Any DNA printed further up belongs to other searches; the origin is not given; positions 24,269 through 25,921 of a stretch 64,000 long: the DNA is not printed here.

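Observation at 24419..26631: Phage early operon for exopolysaccharide synthesis: processive GT2 + GH16 lipoprotein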

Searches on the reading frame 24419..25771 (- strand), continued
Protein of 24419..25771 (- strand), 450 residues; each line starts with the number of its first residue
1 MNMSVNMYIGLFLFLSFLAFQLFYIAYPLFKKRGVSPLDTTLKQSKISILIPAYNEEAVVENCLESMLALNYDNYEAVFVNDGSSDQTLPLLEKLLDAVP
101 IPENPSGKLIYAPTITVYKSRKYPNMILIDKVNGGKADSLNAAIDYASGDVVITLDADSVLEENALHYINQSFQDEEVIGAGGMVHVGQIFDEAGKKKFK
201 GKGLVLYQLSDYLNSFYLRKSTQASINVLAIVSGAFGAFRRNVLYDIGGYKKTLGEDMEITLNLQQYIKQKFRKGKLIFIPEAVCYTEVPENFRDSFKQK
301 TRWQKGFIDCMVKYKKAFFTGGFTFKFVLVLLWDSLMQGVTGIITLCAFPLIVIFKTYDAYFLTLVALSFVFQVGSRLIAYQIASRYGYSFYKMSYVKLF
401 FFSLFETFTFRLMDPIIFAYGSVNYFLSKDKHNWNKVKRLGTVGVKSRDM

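Call 62: find_encoding_contigs(protein=P0015, flank=8000, max_places=2)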
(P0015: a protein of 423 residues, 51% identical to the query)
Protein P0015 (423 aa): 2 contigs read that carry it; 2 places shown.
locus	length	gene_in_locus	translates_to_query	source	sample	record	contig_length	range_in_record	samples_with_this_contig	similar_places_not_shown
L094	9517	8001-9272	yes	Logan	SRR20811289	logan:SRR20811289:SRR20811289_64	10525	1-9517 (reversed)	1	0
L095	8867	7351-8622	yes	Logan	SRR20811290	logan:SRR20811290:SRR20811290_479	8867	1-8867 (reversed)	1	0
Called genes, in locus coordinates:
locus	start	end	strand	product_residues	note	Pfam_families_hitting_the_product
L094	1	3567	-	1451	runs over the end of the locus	PF19886:DUF6359, PF13287:Fn3_assoc, PF13290:CHB_HEX_C_1, PF03372:Exo_endo_phos (weak), PF19580:Exo_endo_phos_3, PF04231:Endonuclease_1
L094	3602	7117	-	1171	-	PF00395:SLH, PF00149:Metallophos, PF02872:5_nucleotid_C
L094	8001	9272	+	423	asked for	PF03142:Chitin_synth_2 (faint), PF13506:Glyco_transf_21 (faint), PF00535:Glycos_transf_2, PF10111:Glyco_tranf_2_2 (faint), PF13641:Glyco_tranf_2_3, PF01644:Chitin_synth_1 (weak), PF13632:Glyco_trans_2_3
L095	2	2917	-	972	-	?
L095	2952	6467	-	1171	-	PF00395:SLH, PF00149:Metallophos, PF02872:5_nucleotid_C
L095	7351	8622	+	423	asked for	PF03142:Chitin_synth_2 (faint), PF13506:Glyco_transf_21 (faint), PF00535:Glycos_transf_2, PF10111:Glyco_tranf_2_2 (faint), PF13641:Glyco_tranf_2_3, PF01644:Chitin_synth_1 (weak), PF13632:Glyco_trans_2_3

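Call 63: find_encoding_contigs(protein=P0002, flank=4000, max_places=2)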
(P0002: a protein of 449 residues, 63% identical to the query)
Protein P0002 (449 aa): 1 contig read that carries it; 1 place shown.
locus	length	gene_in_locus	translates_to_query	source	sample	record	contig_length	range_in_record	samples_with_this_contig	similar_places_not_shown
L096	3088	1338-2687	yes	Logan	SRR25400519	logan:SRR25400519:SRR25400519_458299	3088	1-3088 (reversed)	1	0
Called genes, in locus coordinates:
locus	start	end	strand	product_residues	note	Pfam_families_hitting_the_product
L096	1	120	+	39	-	?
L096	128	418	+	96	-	PF04014:MazE_antitoxin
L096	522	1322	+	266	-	PF00722:Glyco_hydro_16, PF03935:SKN1_KRE6_Sbg1 (weak)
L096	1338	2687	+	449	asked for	PF13506:Glyco_transf_21 (faint), PF03142:Chitin_synth_2 (faint), PF00535:Glycos_transf_2, PF10111:Glyco_tranf_2_2 (faint), PF13641:Glyco_tranf_2_3, PF01644:Chitin_synth_1 (faint), PF13632:Glyco_trans_2_3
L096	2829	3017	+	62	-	-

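Call 64: find_encoding_contigs(protein=P0011, flank=5000, max_places=2)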
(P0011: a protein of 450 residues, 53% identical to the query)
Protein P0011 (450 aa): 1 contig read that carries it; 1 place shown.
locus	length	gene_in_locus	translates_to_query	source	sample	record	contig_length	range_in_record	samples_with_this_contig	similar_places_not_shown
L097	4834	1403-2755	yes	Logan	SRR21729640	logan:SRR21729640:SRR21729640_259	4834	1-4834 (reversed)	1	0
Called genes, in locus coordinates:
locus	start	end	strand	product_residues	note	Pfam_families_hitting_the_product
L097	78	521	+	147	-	-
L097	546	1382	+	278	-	PF03935:SKN1_KRE6_Sbg1, PF00722:Glyco_hydro_16, PF03935:SKN1_KRE6_Sbg1 (weak)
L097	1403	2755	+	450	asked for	PF13506:Glyco_transf_21 (faint), PF13641:Glyco_tranf_2_3, PF00535:Glycos_transf_2, PF10111:Glyco_tranf_2_2 (faint), PF01644:Chitin_synth_1 (weak), PF13632:Glyco_trans_2_3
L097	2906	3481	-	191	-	PF00929:RNase_T (faint), PF16473:Rv2179c-like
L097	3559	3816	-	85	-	-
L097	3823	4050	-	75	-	PF12677:DUF3797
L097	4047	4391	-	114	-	-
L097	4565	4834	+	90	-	?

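Call 65: search_dna_similar(query=L002:3108-4529:+, collection=phages, mode=protein, max_rows=6)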
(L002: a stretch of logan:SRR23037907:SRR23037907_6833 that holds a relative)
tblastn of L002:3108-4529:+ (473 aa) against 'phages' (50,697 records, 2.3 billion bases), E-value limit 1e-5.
Records with a match: 206; places in all: 206; records where one place covers at least 80% of the query: 19.
Best place of each record, by identity: 80-90% 2; <60% 204.
By first word of the organism name: Bacillus 78; Aeromonas 29; Pseudomonas 21; Rhizobium 20; Mycoplasma 7; Mycobacterium 7; Streptomyces 6; Listeria 4; Escherichia 4; Enterococcus 3; and 18 more.
By host as written in the record: - 18; Bacillus subtilis 16; Bacillus subtilis BEST7003 14; Aeromonas salmonicida 10; Pseudomonas putida KT2440 and Paw85 9; Aeromonas hydrophila 8; Aeromonas salmonicida subsp. salmonicida 6; Mycobacterium smegmatis mc2 155 6; and 79 more.
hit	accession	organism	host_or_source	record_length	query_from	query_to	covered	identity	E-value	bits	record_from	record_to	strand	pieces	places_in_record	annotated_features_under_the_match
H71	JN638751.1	Bacillus phage G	Bacillus megaterium str. ATCC 43725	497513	1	473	100%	81.4%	0e+0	776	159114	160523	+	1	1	226: gp226 | 225: gp225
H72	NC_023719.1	Bacillus phage G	Bacillus megaterium str. ATCC 43725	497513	1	473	100%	81.4%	0e+0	776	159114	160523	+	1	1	226: gp226 | 225: DnaC-like helicase loader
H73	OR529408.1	Stenotrophomonas phage BUCTxx99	Stenotrophomonas maltophilia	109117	9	394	82%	25.4%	6e-13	77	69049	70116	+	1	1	DnaB-like helicase C-terminal domain-containing protein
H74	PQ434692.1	Stenotrophomonas phage ANB28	Stenotrophomonas maltophilia B28B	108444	9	394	82%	25.4%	6e-13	77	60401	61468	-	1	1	putative DNA helicase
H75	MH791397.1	Enterococcus phage EfsSzw-1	Enterococcus faecalis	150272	41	391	74%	26.9%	2e-6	57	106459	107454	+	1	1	putative helicase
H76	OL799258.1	Enterococcus phage phiSHEF13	Enterococcus faecium E1071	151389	41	391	74%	26.9%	2e-6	57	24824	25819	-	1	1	DNA helicase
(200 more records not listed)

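Call 66: search_dna_similar(query=L004:1595-3781:-, collection=phages, mode=protein, max_rows=6)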
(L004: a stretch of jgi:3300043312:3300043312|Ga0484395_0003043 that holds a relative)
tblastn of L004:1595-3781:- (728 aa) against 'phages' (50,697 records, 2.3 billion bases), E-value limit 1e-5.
Records with a match: 4; places in all: 6; records where one place covers at least 80% of the query: 0.
Best place of each record, by identity: <60% 4.
By first word of the organism name: Bacillus 2; Exiguobacterium 1; Brevibacillus 1.
By host as written in the record: Bacillus megaterium str. ATCC 43725 2; Exiguobacterium aurantiacum 1; - 1.
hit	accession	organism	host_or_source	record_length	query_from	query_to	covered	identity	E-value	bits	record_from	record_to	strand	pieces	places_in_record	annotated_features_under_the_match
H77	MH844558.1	Exiguobacterium phage vB_EauM-23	Exiguobacterium aurantiacum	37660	365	711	48%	37.1%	2e-49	194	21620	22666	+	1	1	hypothetical protein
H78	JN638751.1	Bacillus phage G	Bacillus megaterium str. ATCC 43725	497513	213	609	51%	32.8%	3e-21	162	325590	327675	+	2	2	424: gp424 | 423: gp423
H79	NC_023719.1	Bacillus phage G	Bacillus megaterium str. ATCC 43725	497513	213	609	51%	32.8%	3e-21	162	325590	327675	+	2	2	424: gp424 | 423: gp423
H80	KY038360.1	Brevibacillus phage MRSA107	sputum specimen in the respiratory ...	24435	216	288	10%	50.7%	2e-10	71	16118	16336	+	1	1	record has no annotation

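Call 67: search_dna_similar(query=L093:7717-8466:+, collection=phages, mode=protein, max_rows=6)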
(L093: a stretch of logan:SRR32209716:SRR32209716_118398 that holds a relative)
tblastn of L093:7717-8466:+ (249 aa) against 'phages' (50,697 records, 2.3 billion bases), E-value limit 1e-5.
Records with a match: 1; places in all: 1; records where one place covers at least 80% of the query: 0.
Best place of each record, by identity: <60% 1.
By first word of the organism name: Pseudomonas 1.
By host as written in the record: Pseudomonas syringae pv. actinidiae 1.
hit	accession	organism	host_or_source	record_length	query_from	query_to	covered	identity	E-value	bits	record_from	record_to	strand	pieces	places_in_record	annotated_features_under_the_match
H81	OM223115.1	Pseudomonas phage hairong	Pseudomonas syringae pv. actinidiae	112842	179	244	27%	40.6%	6e-6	52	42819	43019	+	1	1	hypothetical protein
